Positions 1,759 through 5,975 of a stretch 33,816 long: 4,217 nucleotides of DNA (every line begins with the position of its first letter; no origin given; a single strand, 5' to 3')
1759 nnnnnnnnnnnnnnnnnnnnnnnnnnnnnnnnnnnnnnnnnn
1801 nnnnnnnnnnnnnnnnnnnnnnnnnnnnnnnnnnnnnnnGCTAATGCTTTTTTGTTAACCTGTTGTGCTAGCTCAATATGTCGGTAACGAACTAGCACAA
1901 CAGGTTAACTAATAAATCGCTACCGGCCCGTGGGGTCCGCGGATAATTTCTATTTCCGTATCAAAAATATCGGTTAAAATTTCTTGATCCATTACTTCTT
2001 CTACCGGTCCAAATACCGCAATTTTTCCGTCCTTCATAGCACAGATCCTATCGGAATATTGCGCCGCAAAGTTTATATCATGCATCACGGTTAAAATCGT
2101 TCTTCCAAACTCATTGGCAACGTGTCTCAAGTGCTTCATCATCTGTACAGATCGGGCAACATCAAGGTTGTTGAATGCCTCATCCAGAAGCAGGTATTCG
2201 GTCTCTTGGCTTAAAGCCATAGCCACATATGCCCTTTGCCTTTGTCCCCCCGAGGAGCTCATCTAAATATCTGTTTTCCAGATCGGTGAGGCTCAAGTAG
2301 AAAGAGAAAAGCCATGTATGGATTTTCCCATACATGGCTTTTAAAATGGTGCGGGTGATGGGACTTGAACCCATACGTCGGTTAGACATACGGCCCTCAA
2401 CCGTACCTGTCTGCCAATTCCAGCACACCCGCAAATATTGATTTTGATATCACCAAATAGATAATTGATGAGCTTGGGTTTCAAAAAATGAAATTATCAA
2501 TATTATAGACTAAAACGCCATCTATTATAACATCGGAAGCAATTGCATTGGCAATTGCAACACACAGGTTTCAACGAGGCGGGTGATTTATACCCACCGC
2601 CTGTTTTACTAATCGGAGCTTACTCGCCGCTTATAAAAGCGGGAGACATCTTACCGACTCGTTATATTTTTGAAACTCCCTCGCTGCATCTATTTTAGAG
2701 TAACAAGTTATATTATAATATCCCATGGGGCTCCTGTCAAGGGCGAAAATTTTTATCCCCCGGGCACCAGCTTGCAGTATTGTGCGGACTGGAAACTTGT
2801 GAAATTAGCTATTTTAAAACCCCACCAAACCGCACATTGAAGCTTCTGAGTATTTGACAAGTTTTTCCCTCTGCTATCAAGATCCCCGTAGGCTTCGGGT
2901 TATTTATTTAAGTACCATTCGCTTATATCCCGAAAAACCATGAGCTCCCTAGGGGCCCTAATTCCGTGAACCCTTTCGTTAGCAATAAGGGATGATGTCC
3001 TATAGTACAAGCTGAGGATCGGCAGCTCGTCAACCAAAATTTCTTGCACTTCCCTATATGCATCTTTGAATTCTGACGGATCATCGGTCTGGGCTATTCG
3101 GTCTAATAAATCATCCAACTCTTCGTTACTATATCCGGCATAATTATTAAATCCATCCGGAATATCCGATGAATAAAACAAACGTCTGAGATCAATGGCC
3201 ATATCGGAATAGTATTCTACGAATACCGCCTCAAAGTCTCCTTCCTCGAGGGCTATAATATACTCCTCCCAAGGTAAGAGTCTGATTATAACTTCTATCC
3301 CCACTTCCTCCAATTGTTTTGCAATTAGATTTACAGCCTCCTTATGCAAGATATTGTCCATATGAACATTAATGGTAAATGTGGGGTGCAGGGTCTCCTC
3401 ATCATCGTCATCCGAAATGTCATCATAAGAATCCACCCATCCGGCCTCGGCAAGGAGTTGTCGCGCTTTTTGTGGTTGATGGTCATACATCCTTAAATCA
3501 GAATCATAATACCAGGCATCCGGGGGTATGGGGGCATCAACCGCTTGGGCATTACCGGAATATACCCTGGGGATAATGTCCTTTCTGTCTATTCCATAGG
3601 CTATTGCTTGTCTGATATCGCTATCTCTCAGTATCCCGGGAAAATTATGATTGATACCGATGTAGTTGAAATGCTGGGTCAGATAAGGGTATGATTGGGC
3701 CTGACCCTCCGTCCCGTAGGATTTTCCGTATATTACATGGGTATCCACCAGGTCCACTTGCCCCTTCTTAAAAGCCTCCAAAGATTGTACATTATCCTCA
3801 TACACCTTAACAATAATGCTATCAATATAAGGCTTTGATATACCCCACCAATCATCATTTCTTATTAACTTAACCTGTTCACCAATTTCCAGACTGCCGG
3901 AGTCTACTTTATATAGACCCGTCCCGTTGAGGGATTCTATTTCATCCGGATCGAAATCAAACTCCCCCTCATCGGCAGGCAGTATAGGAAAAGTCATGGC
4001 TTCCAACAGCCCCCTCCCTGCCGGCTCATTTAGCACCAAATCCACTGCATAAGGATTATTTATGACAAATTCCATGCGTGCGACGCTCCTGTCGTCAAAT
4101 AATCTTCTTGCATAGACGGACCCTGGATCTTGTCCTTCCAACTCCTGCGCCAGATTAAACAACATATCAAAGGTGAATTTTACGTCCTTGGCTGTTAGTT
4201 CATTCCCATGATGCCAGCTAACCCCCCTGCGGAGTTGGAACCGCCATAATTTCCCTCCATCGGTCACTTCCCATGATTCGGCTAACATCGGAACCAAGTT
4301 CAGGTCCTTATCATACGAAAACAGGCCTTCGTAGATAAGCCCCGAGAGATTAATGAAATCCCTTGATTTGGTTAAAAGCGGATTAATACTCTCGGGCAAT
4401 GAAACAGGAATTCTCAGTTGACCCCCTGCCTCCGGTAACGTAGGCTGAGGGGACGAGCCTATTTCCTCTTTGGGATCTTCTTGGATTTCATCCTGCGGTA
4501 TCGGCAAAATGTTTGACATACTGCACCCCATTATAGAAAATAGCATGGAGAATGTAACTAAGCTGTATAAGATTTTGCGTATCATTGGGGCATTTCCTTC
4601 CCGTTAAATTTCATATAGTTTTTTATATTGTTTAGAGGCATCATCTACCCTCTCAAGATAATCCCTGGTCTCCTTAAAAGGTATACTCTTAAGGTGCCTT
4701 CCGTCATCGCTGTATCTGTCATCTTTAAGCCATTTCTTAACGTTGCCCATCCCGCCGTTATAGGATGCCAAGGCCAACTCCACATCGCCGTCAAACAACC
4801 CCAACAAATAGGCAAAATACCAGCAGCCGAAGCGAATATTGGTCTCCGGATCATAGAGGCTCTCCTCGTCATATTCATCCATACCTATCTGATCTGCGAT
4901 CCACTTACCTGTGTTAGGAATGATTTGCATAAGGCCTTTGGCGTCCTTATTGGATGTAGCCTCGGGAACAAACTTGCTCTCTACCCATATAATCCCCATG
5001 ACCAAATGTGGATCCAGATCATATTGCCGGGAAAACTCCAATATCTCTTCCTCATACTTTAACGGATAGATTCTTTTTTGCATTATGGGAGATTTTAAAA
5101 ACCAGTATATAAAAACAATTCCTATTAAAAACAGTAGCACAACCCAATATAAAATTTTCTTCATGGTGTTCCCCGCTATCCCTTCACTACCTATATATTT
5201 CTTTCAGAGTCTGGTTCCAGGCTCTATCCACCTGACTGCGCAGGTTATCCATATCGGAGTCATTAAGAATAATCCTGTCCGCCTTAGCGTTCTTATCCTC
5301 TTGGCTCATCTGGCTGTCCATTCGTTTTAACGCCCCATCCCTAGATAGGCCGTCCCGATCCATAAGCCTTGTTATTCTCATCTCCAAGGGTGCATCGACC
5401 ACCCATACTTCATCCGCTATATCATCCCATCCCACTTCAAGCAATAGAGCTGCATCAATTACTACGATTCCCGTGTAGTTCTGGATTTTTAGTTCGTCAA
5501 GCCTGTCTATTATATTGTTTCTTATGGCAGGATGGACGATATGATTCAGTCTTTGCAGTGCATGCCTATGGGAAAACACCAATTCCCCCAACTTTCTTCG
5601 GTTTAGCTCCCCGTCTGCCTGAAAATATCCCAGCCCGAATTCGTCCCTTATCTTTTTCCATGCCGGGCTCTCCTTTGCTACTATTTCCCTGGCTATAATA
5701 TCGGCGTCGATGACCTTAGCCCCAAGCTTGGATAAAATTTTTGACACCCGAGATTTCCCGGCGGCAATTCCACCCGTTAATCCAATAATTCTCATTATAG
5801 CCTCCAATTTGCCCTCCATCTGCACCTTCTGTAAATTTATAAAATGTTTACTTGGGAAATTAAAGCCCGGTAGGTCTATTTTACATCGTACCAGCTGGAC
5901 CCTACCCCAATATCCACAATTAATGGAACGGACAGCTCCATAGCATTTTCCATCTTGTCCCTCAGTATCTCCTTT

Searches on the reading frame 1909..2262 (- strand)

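Call 91: search_protein_families(library=pfam, proteins=[window:1909-2262:-], max_evalue=0.001)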
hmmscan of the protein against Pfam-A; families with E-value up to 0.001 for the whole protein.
window:1909-2262:- (117 aa): 2 families
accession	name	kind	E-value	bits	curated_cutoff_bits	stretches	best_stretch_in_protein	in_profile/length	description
PF00005.33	ABC_tran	-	8.4e-05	23.6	25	1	4-31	110-137/137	ABC transporter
PF13558.12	SbcC_Walker_B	-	0.00081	20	27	0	19-46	62-89/90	SbcC/RAD50-like, Walker B motif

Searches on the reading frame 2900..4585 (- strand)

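Call 91: search_protein_families(library=pfam, proteins=[window:2900-4585:-], max_evalue=0.001)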
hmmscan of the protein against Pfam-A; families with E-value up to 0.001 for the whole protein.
window:2900-4585:- (561 aa): 1 family
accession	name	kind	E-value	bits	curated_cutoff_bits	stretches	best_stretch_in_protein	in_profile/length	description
PF00496.27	SBP_bac_5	-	3.8e-70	237.3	32.4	1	97-462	2-350/368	Bacterial extracellular solute-binding proteins, family 5 Middle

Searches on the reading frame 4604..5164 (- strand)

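Call 91: search_protein_families(library=pfam, proteins=[window:4604-5164:-], max_evalue=0.001)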
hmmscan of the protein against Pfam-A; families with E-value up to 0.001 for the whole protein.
window:4604-5164:- (186 aa): 1 family
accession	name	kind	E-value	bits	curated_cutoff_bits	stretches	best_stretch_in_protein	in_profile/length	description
PF01464.25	SLT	-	7.2e-31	106.6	21.3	1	43-151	5-110/117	Transglycosylase SLT domain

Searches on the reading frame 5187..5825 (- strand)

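Call 91: search_protein_families(library=pfam, proteins=[window:5187-5825:-], max_evalue=0.001)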
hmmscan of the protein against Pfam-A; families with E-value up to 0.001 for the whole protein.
window:5187-5825:- (212 aa): 2 families
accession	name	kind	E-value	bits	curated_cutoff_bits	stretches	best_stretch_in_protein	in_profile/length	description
PF01121.26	CoaE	-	7.2e-59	198.9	27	1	13-192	2-178/180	Dephospho-CoA kinase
PF13238.12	AAA_18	-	3.5e-05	24.7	29.4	1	14-158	1-112/128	AAA domain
